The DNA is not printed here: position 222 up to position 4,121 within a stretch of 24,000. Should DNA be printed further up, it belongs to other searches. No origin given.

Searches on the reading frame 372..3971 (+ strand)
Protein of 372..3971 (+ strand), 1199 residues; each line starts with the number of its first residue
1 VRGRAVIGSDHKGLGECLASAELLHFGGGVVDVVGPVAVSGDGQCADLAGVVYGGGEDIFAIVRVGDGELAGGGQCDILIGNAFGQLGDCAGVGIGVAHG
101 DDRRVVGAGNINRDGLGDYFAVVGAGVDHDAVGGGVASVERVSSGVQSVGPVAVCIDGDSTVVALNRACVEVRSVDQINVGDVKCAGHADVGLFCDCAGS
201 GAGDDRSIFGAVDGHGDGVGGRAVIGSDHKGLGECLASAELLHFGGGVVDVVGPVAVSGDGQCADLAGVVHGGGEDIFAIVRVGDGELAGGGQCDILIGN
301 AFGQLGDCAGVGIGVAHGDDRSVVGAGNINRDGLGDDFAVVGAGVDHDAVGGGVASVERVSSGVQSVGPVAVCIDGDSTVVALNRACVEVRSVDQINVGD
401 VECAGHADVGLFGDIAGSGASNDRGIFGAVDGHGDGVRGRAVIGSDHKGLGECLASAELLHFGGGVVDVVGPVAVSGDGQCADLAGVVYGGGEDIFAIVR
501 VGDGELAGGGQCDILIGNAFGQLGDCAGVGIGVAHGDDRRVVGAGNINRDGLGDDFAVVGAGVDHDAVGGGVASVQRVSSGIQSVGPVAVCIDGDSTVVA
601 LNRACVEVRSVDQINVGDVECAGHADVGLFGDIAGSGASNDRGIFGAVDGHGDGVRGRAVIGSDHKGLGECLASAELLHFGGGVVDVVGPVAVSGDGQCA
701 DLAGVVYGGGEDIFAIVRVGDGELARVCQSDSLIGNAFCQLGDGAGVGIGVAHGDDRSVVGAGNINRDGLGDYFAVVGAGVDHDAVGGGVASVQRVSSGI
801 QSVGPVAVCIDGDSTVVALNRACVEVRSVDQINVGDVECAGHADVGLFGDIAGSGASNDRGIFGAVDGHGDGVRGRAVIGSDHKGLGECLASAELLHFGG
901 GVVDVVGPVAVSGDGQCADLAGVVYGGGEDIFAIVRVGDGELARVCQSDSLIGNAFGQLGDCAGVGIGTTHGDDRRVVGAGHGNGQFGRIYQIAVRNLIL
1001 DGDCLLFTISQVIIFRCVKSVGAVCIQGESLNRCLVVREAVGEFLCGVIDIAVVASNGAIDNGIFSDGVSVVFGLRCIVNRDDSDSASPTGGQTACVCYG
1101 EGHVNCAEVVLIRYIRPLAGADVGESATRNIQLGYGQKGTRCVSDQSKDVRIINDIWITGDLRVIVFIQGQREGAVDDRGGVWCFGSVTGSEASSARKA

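Call 27: search_protein_families(library=pfam, proteins=[window:372-3971:+], max_evalue=0.001)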
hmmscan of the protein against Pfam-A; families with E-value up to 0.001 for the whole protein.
window:372-3971:+ (1199 aa): 1 family
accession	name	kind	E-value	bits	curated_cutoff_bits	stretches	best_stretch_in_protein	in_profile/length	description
PF22882.2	GT-D-like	-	0.00092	19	27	0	932-961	20-49/210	GT-D fold-like domain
